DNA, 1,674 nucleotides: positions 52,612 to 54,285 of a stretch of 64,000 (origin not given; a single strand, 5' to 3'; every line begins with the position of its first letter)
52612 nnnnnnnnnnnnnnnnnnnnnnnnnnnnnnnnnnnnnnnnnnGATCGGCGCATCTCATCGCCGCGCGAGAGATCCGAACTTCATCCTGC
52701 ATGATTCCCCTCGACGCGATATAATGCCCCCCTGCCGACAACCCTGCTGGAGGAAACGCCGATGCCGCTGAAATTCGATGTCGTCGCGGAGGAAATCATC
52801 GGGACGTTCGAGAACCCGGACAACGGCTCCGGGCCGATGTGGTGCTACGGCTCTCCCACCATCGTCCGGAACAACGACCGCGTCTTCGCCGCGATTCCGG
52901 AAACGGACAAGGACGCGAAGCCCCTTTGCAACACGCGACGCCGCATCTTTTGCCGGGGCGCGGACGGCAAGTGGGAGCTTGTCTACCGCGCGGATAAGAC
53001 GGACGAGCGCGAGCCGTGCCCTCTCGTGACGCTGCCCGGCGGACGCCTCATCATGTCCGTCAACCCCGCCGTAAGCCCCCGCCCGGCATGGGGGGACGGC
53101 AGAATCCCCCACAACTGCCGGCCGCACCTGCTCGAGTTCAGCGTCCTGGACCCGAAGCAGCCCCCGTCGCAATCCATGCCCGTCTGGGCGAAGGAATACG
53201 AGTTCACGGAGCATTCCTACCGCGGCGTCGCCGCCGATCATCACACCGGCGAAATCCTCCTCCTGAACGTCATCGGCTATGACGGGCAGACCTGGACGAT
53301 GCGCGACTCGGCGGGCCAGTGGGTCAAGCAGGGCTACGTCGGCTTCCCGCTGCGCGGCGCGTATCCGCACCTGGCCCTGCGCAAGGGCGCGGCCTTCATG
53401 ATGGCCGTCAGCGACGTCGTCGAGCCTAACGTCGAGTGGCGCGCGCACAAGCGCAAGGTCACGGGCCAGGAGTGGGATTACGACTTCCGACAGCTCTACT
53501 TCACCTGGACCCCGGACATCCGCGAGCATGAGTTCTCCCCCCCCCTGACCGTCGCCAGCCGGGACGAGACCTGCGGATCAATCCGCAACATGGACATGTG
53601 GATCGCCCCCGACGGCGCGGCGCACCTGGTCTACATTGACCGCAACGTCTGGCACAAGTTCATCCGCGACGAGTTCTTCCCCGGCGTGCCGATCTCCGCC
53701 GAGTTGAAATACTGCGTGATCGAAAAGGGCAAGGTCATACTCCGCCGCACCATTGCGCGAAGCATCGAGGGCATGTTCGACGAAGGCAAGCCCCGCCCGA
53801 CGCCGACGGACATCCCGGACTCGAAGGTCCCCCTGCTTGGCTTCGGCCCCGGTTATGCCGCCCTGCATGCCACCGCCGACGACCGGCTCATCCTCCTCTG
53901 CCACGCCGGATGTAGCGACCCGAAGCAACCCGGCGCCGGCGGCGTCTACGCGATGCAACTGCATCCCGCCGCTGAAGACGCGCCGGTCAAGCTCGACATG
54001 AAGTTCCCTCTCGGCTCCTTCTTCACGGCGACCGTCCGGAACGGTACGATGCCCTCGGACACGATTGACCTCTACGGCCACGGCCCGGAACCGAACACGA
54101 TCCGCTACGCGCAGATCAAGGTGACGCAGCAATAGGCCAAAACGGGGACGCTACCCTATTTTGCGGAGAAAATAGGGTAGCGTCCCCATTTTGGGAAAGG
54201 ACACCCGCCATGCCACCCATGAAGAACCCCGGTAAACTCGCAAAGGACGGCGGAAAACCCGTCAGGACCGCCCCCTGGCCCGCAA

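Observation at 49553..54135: Orphan glycyl radical enzyme: no radical-SAM activase in the window, flanked by an Fe-S flavoprotein and an unclassifiable 457-aa protein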

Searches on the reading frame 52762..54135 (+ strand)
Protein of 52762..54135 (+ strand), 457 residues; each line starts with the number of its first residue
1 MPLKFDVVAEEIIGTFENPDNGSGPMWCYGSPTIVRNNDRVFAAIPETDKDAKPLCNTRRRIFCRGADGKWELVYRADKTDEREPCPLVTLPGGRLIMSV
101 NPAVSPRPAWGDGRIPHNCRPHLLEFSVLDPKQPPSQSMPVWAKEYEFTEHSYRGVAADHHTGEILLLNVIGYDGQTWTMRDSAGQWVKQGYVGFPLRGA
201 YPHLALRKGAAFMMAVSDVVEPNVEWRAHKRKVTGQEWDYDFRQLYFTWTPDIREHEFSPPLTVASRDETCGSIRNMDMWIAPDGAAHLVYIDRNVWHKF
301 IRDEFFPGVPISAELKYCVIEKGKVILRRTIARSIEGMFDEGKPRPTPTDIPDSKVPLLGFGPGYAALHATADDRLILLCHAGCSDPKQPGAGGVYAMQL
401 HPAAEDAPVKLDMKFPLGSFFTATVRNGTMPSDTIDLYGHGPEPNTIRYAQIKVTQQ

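Call 7: search_protein_families(library=pfam, proteins=[window:52762-54135:+])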
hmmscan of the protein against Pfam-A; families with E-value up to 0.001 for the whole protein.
window:52762-54135:+ (457 aa): 0 families

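Call 10: search_protein_families(library=ncbifam, proteins=[window:52762-54135:+], max_evalue=0.01)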
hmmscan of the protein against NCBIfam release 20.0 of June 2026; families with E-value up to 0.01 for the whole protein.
window:52762-54135:+ (457 aa): 0 families

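Call 26: find_homologous_proteins(query=window:52762-54135:+, max_evalue=0.00001)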
Query window:52762-54135:+ (457 aa): 381 proteins with E <= 0.00001 among 8000 candidates; the best 120 are listed.
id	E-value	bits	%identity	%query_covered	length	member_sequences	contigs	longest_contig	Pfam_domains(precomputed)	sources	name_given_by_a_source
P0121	0.0e+0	1100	100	100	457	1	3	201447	-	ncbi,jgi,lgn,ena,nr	ncbi:MAG TPA: hypothetical protein PL033_09170 [Candidatus Brocadiia bacterium]|nr:hypothetical prot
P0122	4.8e-265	898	80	100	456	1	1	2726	-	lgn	-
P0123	4.7e-171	588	57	99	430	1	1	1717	-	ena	-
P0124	3.3e-169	582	57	99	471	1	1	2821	-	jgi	-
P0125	9.4e-168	577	56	99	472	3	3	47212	-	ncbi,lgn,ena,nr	ncbi:MAG TPA: hypothetical protein VNE39_03005 [Planctomycetota bacterium]|nr:hypothetical protein [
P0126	1.5e-167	576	55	99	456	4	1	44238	-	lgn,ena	-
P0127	8.0e-167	574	56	99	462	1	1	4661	-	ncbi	-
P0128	1.3e-165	570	54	99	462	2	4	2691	-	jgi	jgi:hypothetical protein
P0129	2.4e-164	566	55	99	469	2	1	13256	-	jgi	-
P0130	2.8e-157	542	52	99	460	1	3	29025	-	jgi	-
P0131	2.4e-156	539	54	98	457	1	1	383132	-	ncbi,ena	-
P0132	2.6e-156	539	53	99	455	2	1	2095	-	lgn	-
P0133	3.7e-155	535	52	100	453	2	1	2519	-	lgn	-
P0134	1.8e-153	530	52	99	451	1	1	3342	-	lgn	-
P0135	4.8e-153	528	54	98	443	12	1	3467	-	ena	-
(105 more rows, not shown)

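Call 37: predict_structure(alignment_id=A2)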
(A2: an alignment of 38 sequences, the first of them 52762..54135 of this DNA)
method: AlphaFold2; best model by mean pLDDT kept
length: 457 residues; sequences in the alignment: 38
mean_pLDDT: 91.7   pTM: 0.92
mean pLDDT of the five models: 91.7, 91.6, 91.2, 90.7, 90.2
residues with pLDDT >= 90: 348; 70-90: 86; 50-70: 22; < 50: 1
segments of 3 or more residues with pLDDT < 50: none
pLDDT, mean of each block of 10 residues (from residue 1): 95 92 80 94 95 89 95 97 95 97 94 90 97 97 93 89 96 89 97 92 95 91 91 81 95 97 95 95 97 94 93 96 95 84 61 63 94 97 82 93 92 96 96 97 94 94
secondary structure, 60 per line:
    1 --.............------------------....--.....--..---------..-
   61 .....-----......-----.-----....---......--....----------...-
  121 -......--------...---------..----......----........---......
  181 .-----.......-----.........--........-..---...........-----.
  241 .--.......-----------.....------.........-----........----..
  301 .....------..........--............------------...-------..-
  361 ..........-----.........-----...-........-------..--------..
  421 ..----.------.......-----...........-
elements in order: E3-15 E34-37 E40-44 E61-65 E71-76 E88-91 E95-100 E103-106 E117-119 E122-127 E136-138 E154-159 E164-171 E175-181 E187-193 E199-207 E210-217 H224-234 E244-250 E262-266 E273-281 E287-294 H299-305 E312-321 E324-335 E361-370 E376-384 E394-401 E419-422 E434-440 E446-456

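Call 40: fold_search(model_id=the predicted structure, library=pdb)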
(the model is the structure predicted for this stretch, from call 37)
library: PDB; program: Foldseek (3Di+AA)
matches with E <= 10: 1159; with E <= 0.001: 533
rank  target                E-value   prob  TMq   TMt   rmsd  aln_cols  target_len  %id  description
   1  7esk_A                7.4e-12  1.00  0.55  0.59   7.1       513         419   11  Crystal structure of a L-rhamnose-alpha-1,4-D-glucuronate lyase from Fusarium oxysporum 12S, Ligand free form (released 2021-08-04)
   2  7esn_A                1.3e-11  1.00  0.54  0.57   7.4       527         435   12  Crystal structure of a L-rhamnose-alpha-1,4-D-glucuronate lyase from Fusarium oxysporum 12S, H105F Rha-GlcA complex (released 2021-08-04)
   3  5muk                  4.0e-09  1.00  0.55  0.65   6.8       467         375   10  Glycoside Hydrolase BT3686 (released 2017-04-26)
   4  5mul                  1.1e-08  1.00  0.52  0.61   7.5       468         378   11  Glycoside Hydrolase BT3686 bound to Glucuronic Acid (released 2017-04-26)
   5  6rgr                  6.3e-08  1.00  0.49  0.63   6.6       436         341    8  Photorhabdus asymbiotica lectin PHL in complex with L-rhamnose (released 2020-07-01)
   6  5mum                  7.3e-08  1.00  0.53  0.60   7.4       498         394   10  Glycoside Hydrolase BACINT_00347 (released 2017-04-26)
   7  6fhy_A                7.6e-08  1.00  0.49  0.64   6.7       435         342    8  Photorhabdus asymbiotica lectin (PHL) in complex with synthetic C-fucoside (released 2019-01-30)
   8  5uam_A                7.6e-08  1.00  0.54  0.56   7.3       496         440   10  Structure of a new family of Polysaccharide lyase PL25-Ulvanlyase. (released 2017-03-29)
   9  6rg2_A                8.8e-08  1.00  0.49  0.63   6.6       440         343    8  Photorhabdus laumondii lectin PLL2 in complex with 3-O-methyl-D-glucose (released 2020-07-01)
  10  5mvh                  8.8e-08  1.00  0.53  0.60   7.3       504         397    9  Glycoside Hydrolase BACCELL_00856 (released 2017-04-26)
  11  8q83_C                9.2e-08  1.00  0.48  0.61   6.9       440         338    8  Photorhabdus laumondii lectin PLL5 in complex with alpha-methyl-fucoside (released 2025-03-05)
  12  5uas_B                9.7e-08  1.00  0.52  0.53   7.4       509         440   11  Structure of a new family of Polysaccharide lyase PL25-Ulvanlyase bound to -[GlcA(1-4)Rha3S]- (released 2017-03-29)
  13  5mxh                  9.7e-08  1.00  0.35  0.44  10.9       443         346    9  Photorhabdus asymbiotica lectin (PHL) in complex with D-galactose (released 2017-08-09)
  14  5mxg_A                1.1e-07  1.00  0.50  0.64   6.5       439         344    9  Photorhabdus asymbiotica lectin (PHL) in complex with blood group H trisaccharide (released 2017-08-09)
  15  5hx0_A                1.4e-07  1.00  0.46  0.55   8.1       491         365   12  Crystal structure of unknown function protein Dfer_1899 fromDyadobacter fermentans DSM 18053 (released 2016-02-17)
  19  5uam_B                1.8e-07  1.00  0.53  0.54   6.8       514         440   11  Structure of a new family of Polysaccharide lyase PL25-Ulvanlyase. (released 2017-03-29)
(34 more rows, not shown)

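Call 51: find_encoding_contigs(protein=P0125, flank=7000, max_places=2)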
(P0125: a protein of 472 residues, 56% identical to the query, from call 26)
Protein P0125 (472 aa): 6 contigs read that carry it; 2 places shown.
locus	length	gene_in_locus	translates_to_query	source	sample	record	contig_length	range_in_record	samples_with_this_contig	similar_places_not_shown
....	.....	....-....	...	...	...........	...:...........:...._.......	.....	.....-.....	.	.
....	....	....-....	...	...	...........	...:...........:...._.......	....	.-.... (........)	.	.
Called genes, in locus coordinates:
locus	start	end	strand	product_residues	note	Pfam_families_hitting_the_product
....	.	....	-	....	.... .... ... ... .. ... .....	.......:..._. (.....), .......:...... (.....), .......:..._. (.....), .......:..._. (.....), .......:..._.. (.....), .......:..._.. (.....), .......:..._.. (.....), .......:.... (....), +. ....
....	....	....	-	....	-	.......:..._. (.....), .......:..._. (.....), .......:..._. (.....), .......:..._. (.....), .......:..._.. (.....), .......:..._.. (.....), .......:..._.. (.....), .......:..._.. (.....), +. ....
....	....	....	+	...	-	-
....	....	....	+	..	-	-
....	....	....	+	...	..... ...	-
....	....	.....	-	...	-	-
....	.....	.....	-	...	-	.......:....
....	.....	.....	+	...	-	-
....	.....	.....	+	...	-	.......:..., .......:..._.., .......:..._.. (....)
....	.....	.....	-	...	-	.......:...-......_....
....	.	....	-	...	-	?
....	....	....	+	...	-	-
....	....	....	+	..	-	-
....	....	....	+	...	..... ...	-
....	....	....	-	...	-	?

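Call 52: find_encoding_contigs(protein=P0131, flank=7000, max_places=1)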
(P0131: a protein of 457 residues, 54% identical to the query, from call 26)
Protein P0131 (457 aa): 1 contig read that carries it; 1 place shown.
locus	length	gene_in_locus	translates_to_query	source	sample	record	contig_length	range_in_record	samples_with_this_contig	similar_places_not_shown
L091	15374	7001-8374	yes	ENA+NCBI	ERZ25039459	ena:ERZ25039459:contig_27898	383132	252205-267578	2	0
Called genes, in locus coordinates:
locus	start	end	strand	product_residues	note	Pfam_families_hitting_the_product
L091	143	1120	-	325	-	PF00202:Aminotran_3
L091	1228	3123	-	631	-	PF01663:Phosphodiest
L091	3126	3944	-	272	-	PF04020:Phage_holin_4_2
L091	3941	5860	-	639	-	PF26099:DUF8034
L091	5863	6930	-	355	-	PF03786:UxuA, PF01261:AP_endonuc_2, PF03786:UxuA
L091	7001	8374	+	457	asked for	-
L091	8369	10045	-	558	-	PF19773:DUF6259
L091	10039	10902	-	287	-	PF01261:AP_endonuc_2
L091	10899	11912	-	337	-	PF08240:ADH_N, PF00107:ADH_zinc_N, PF13602:ADH_zinc_N_2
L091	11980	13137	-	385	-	PF01263:Aldose_epim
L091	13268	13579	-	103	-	-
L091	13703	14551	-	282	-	PF01212:Beta_elim_lyase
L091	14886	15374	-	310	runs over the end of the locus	PF02056:Glyco_hydro_4, PF11975:Glyco_hydro_4C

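Call 86: search_protein_representatives(alignment_id=A2)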
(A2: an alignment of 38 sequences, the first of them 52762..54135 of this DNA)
Query: 38 sequences, 439 profile positions. Proteins with E-value up to 0.001 (for the whole library): 781; up to 1e-10: 568; up to 1e-30: 284. The best 150 are listed.
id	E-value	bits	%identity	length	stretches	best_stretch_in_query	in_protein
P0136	2.5e-187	639.4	-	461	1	3-437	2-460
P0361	1.1e-172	591.1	-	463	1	4-438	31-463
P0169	1.7e-170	583.9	-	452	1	1-437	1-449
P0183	1.2e-164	564.6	-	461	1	3-437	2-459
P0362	1.8e-160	550.9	-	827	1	6-437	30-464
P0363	1.3e-156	538.2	-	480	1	4-438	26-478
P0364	5.5e-156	536.1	-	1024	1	4-437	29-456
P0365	6.2e-156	535.9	-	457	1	4-437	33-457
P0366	2.2e-155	534.1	-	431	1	1-436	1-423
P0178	1.2e-154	531.6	-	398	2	3-275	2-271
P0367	6.7e-151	519.4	-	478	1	4-437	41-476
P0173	3.6e-147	507.1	-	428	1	26-437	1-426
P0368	1.8e-146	504.7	-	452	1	4-438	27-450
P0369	3.1e-146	504.0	-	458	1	5-437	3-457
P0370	5.0e-146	503.3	-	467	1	8-438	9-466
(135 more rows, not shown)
